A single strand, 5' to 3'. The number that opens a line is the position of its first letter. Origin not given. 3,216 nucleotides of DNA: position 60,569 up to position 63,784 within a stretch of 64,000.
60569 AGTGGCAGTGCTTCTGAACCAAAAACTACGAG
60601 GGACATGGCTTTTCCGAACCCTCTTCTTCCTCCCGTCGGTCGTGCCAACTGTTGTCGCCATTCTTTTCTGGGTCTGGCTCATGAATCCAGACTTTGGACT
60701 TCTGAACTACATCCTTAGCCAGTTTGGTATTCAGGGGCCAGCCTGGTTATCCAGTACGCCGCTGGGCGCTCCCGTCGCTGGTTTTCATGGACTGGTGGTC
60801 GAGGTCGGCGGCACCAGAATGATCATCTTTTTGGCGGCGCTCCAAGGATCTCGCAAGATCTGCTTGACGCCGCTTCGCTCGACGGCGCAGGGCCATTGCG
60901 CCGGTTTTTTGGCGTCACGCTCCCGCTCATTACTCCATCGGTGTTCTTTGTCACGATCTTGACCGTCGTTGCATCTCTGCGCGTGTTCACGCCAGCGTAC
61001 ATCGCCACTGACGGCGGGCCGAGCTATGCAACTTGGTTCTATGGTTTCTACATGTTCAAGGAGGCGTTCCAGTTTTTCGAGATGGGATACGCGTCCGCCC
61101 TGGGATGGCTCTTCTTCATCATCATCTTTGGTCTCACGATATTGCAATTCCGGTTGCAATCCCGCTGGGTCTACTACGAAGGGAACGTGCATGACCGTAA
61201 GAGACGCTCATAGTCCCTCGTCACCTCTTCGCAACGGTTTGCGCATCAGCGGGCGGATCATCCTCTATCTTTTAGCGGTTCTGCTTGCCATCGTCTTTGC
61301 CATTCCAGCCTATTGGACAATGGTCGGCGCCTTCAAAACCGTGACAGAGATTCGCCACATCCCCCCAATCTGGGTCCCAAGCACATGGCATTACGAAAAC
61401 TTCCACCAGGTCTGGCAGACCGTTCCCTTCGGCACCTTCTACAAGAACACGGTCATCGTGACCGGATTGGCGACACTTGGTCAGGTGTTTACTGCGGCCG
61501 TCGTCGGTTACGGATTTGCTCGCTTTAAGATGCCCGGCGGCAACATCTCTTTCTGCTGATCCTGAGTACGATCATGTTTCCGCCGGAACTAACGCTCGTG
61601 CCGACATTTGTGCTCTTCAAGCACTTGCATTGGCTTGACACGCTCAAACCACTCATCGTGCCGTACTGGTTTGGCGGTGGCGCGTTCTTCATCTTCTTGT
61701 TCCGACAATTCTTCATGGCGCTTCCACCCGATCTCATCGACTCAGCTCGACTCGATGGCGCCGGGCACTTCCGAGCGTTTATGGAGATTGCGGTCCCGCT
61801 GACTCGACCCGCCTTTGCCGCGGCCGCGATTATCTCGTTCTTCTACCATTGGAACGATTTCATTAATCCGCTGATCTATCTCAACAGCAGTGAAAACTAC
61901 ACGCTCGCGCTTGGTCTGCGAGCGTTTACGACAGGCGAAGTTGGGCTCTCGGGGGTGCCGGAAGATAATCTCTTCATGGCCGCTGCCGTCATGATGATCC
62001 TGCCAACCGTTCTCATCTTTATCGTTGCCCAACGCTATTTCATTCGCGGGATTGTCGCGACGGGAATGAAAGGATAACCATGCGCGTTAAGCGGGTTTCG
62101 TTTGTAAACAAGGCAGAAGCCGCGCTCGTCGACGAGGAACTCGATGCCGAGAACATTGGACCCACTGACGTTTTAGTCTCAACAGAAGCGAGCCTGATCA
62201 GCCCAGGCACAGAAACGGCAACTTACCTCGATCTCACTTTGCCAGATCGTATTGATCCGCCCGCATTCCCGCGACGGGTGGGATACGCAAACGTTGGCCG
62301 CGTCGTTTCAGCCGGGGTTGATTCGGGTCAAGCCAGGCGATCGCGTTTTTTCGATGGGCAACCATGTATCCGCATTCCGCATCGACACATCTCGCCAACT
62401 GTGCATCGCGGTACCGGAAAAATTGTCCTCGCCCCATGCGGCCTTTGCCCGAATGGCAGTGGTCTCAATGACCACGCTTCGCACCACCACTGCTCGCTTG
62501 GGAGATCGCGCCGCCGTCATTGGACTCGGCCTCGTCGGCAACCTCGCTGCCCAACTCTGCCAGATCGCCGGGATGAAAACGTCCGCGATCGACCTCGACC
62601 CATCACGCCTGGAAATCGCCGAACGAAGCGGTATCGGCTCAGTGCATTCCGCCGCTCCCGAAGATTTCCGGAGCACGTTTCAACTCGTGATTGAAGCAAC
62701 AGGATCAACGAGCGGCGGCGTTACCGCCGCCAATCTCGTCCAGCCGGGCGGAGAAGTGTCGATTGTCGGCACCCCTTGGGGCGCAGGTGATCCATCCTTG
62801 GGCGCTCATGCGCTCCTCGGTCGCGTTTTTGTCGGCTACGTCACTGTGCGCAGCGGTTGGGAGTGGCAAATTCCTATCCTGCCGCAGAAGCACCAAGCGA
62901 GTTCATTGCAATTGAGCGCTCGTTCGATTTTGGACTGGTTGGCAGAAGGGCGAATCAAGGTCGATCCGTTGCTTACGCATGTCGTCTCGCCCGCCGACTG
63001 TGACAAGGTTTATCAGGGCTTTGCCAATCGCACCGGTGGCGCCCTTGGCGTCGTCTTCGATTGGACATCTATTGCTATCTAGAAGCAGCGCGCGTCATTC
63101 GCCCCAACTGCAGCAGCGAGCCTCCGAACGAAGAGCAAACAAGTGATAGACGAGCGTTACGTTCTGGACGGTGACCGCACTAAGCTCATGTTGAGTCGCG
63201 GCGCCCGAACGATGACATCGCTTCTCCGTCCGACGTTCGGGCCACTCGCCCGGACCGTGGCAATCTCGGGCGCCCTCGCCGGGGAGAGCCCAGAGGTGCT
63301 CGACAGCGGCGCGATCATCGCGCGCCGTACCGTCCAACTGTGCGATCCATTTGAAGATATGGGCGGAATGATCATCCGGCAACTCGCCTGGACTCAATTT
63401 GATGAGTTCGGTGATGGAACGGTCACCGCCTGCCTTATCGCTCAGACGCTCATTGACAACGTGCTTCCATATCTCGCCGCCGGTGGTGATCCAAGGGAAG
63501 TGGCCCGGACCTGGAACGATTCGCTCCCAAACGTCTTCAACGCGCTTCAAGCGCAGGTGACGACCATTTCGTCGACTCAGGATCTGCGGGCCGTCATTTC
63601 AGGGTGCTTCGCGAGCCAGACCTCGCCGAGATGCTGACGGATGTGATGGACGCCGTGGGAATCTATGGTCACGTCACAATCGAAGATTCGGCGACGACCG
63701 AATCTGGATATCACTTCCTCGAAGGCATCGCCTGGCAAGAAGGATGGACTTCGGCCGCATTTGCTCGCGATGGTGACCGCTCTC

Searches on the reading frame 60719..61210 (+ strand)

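Call 62: search_protein_families(library=pfam, proteins=[window:60719-61210:+], max_evalue=0.01)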
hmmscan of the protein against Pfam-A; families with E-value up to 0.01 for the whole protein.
window:60719-61210:+ (164 aa): 1 family
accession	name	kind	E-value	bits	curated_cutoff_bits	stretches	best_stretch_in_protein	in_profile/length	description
PF00528.27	BPD_transp_1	-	2.7e-07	30.9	26.4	1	43-149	78-181/184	Binding-protein-dependent transport system inner membrane component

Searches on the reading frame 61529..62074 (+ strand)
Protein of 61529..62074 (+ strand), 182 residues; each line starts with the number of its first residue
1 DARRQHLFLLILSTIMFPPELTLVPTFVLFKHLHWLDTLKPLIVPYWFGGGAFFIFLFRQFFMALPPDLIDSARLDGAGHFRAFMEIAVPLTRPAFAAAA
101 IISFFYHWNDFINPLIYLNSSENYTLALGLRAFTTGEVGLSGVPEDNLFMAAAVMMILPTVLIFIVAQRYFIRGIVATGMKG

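Call 62: search_protein_families(library=pfam, proteins=[window:61529-62074:+], max_evalue=0.01)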
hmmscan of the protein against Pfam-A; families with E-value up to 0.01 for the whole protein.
window:61529-62074:+ (182 aa): 1 family
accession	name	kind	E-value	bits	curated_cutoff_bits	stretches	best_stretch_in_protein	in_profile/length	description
PF00528.27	BPD_transp_1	-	9.7e-17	61.7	26.4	1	4-175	16-182/184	Binding-protein-dependent transport system inner membrane component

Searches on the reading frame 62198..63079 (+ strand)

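Call 62: search_protein_families(library=pfam, proteins=[window:62198-63079:+], max_evalue=0.01)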
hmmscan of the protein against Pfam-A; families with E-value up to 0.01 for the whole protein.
window:62198-63079:+ (294 aa): 3 families
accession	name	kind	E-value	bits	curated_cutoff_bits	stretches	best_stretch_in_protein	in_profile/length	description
PF00107.32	ADH_zinc_N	-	2.2e-09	37.8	31.8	1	113-198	2-96/129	Zinc-binding dehydrogenase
PF01262.27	AlaDh_PNT_C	-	0.0057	16.5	23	1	101-143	27-69/214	Alanine dehydrogenase/PNT, C-terminal domain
PF02737.24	3HCDH_N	-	0.0067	16.8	22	0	105-144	2-41/180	3-hydroxyacyl-CoA dehydrogenase, NAD binding domain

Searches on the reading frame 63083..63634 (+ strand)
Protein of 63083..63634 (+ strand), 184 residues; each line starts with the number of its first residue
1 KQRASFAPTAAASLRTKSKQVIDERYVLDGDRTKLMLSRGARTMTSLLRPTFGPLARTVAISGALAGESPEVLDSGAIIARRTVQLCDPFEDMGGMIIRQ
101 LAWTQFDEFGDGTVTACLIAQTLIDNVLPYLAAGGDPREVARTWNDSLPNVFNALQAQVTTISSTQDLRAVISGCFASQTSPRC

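Call 62: search_protein_families(library=pfam, proteins=[window:63083-63634:+], max_evalue=0.01)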
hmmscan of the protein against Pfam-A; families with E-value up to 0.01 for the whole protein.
window:63083-63634:+ (184 aa): 1 family
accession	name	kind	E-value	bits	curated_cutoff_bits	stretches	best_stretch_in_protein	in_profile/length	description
PF00118.29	Cpn60_TCP1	-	4.2e-13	49.3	34.3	1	45-179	2-132/490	TCP-1/cpn60 chaperonin family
